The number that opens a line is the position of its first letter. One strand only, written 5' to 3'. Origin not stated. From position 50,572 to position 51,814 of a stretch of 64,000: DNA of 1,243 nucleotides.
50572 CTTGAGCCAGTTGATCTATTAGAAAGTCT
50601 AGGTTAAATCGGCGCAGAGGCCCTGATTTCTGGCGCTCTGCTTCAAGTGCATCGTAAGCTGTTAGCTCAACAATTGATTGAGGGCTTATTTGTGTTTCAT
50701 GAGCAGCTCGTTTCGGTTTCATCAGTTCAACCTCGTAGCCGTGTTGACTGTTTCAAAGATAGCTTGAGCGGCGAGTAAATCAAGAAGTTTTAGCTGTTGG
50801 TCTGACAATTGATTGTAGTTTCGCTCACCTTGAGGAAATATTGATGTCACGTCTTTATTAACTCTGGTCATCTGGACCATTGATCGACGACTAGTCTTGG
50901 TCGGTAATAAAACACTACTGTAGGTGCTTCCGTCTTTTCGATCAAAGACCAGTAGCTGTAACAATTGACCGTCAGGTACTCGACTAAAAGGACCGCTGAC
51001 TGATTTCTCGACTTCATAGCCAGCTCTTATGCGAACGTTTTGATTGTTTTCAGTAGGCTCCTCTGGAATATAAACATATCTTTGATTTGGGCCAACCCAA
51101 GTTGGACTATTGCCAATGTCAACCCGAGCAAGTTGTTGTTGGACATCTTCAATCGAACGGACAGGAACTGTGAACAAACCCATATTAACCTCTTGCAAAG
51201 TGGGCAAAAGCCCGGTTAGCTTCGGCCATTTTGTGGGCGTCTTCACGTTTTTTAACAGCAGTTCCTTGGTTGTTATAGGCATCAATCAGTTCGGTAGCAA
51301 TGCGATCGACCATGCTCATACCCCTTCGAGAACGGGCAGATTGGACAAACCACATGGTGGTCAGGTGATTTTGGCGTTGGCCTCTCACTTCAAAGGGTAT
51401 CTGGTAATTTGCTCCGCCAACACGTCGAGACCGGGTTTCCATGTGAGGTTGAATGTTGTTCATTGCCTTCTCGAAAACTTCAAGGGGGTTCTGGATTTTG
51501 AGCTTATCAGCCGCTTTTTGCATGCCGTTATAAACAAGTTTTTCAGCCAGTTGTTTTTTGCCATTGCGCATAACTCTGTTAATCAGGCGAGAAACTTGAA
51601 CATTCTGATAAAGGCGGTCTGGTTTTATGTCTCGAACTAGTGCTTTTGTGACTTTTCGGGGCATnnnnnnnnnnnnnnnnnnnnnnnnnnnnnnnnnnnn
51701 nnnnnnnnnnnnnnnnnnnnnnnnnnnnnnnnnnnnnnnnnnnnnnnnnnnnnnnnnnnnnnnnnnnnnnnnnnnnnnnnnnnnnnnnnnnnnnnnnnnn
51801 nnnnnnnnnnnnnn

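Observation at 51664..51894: Cys-containing 76-aa ORF fills the rpsL-rpsG junction exactly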

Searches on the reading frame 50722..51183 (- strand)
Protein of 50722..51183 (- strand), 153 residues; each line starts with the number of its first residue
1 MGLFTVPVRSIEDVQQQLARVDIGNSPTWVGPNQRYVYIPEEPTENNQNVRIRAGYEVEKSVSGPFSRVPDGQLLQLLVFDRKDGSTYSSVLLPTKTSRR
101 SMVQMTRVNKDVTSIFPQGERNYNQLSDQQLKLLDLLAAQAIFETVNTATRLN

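Call 7: search_protein_families(library=pfam, proteins=[window:50722-51183:-], max_evalue=1)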
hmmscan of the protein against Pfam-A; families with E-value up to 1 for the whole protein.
window:50722-51183:- (153 aa): 0 families

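Call 8: search_protein_families(library=ncbifam, proteins=[window:50722-51183:-], max_evalue=1)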
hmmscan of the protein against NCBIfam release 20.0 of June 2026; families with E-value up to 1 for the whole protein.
window:50722-51183:- (153 aa): 1 family
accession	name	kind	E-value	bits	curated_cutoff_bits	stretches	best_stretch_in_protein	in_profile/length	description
NF005866.0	PRK07803.1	equivalog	0.032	12.4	819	1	15-115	368-468/631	fumarate reductase/succinate dehydrogenase flavoprotein subunit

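Call 55: search_protein_families(library=phrogs, proteins=[window:50722-51183:-], max_evalue=0.1)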
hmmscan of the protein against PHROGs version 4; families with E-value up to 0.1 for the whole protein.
window:50722-51183:- (153 aa): 0 families

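Call 56: search_protein_families(library=padloc, proteins=[window:50722-51183:-], max_evalue=0.1)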
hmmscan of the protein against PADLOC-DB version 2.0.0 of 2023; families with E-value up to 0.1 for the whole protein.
window:50722-51183:- (153 aa): 0 families

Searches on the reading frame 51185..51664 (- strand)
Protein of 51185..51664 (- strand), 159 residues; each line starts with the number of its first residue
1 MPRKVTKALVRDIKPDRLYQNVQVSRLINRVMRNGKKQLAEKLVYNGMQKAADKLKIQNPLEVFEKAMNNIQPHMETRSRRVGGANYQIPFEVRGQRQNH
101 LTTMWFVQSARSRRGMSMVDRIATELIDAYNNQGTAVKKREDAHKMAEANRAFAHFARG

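Call 10: find_related_loci(query=window:51185-51664:-, collection=genome_contigs, flank=6000)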
Query window:51185-51664:- (159 aa) in genome_contigs; peptide patterns used: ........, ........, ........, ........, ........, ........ (x = any residue, [..] = any of these).
599 stretches matched a pattern (row limit reached: there are more); 560 encode a relative of the query (tblastn E <= 1e-3); the best 80 are kept; 80 distinct loci.
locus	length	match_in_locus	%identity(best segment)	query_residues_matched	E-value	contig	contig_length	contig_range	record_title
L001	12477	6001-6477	85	1-159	2e-94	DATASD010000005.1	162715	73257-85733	MAG TPA_asm: Candidatus Saccharimonadales bacterium isolate SMAG_U5511 k141_615605, whole genome shotgun sequence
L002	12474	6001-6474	86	1-158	3e-93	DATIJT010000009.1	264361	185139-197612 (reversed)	MAG TPA_asm: Candidatus Saccharimonadales bacterium isolate SMAG_U15698 k141_99610, whole genome shotgun sequence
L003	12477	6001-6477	82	1-159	1e-92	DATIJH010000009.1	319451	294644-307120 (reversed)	MAG TPA_asm: Candidatus Saccharimonadales bacterium isolate SMAG_U15686 k141_676775, whole genome shotgun sequence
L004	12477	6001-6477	84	1-159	2e-92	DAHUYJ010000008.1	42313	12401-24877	MAG TPA_asm: Candidatus Saccharibacteria bacterium isolate clean1668 NODE_8_length_42313_cov_5.214935, whole genome shot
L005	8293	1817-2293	82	1-159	2e-92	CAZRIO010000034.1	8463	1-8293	MAG TPA_asm: uncultured Candidatus Saccharibacteria bacterium isolate SRP200132_co1_783 genome assembly, contig: NODE_15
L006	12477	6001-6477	84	1-159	2e-91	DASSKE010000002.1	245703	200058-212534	MAG TPA_asm: Candidatus Saccharimonadales bacterium isolate SMAG_U1133 k141_560923, whole genome shotgun sequence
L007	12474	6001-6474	85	1-158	1e-91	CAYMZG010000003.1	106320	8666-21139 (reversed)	MAG TPA_asm: uncultured Candidatus Saccharibacteria bacterium isolate SRP298887_co1_121 genome assembly, contig: NODE_75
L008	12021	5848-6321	84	1-158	2e-91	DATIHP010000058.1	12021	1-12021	MAG TPA_asm: Candidatus Saccharimonadales bacterium isolate SMAG_U15641 k141_744237, whole genome shotgun sequence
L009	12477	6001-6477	82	1-159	4e-91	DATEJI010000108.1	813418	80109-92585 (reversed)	MAG TPA_asm: Candidatus Saccharimonadales bacterium isolate SMAG_U8860 k141_530119, whole genome shotgun sequence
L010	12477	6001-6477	83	1-159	5e-91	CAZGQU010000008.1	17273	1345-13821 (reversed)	MAG TPA_asm: uncultured Candidatus Saccharibacteria bacterium isolate SRP144015_co1_132 genome assembly, contig: NODE_16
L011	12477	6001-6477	81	1-159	5e-91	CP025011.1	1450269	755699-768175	Candidatus Saccharibacteria bacterium YM_S32_TM7_50_20 chromosome, complete genome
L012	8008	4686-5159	84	1-158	4e-91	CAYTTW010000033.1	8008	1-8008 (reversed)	MAG TPA_asm: uncultured Candidatus Saccharibacteria bacterium isolate SRP200132_co1_589 genome assembly, contig: NODE_16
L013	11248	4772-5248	81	1-159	4e-91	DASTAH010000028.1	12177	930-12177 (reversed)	MAG TPA_asm: Candidatus Saccharimonadales bacterium isolate SMAG_U731 k141_328433, whole genome shotgun sequence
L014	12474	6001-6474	83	1-158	2e-90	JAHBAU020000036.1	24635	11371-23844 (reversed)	MAG: Candidatus Saccharibacteria bacterium isolate AQU-11 c_000000083115, whole genome shotgun sequence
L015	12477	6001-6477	83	1-159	1e-90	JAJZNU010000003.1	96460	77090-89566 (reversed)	MAG: bacterium isolate MAS4.bin36 NODE_93_length_96460_cov_7.508860, whole genome shotgun sequence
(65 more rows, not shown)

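Call 23: find_encoding_contigs(protein=window:51185-51664:-, flank=3000, max_places=10)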
Protein window:51185-51664:- (159 aa): 8 contigs read that carry it; 2 places shown.
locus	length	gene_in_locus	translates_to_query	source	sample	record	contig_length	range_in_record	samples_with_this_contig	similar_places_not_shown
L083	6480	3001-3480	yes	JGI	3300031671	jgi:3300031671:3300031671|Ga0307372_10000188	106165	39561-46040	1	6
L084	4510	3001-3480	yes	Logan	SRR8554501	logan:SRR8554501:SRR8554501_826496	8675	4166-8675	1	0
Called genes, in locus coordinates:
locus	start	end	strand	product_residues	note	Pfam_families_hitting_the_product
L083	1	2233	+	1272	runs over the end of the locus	PF04997:RNA_pol_Rpb1_1, PF00623:RNA_pol_Rpb1_2, PF04983:RNA_pol_Rpb1_3, PF04998:RNA_pol_Rpb1_5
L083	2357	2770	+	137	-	PF00164:Ribosom_S12_S23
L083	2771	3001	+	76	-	-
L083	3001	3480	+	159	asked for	PF00177:Ribosomal_S7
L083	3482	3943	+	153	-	-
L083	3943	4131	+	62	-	-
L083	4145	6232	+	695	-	PF00009:GTP_EFTU, PF03144:GTP_EFTU_D2, PF22042:EF-G_D2, PF14492:EFG_III, PF16658:RF3_C (weak), PF03764:EFG_IV, PF00679:EFG_C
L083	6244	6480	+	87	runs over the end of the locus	-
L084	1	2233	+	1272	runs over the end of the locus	PF04997:RNA_pol_Rpb1_1, PF00623:RNA_pol_Rpb1_2, PF04983:RNA_pol_Rpb1_3, PF04998:RNA_pol_Rpb1_5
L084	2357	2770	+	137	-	PF00164:Ribosom_S12_S23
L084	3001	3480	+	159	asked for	PF00177:Ribosomal_S7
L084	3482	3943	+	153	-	-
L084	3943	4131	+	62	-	-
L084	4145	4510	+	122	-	?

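Call 70: search_protein_families(library=pfam, alignment_id=A6, max_evalue=0.001)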
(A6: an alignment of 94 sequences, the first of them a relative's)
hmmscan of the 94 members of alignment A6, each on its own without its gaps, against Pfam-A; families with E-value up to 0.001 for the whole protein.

A. member 1, L001:8988-9290:+ (101 aa): 1 family
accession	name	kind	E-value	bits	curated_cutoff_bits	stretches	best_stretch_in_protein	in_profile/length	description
PF01817.26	CM_2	-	1.2e-21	77.1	27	1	23-99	1-80/80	Chorismate mutase type II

B. families by the number of members that match (of 94 scanned): 7 families
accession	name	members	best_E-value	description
PF01817.26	CM_2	4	1.1e-23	Chorismate mutase type II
PF00679.30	EFG_C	2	9.2e-26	Elongation factor G C-terminus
PF03764.24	EFG_IV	1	2.6e-39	Elongation factor G, domain IV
PF01864.22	CarS-like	1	3.3e-27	CDP-archaeol synthase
PF02397.22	Bac_transf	1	1.3e-21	Bacterial sugar transferase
PF00226.36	DnaJ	1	1.3e-14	DnaJ domain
PF01148.25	CTP_transf_1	1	3.1e-07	Cytidylyltransferase family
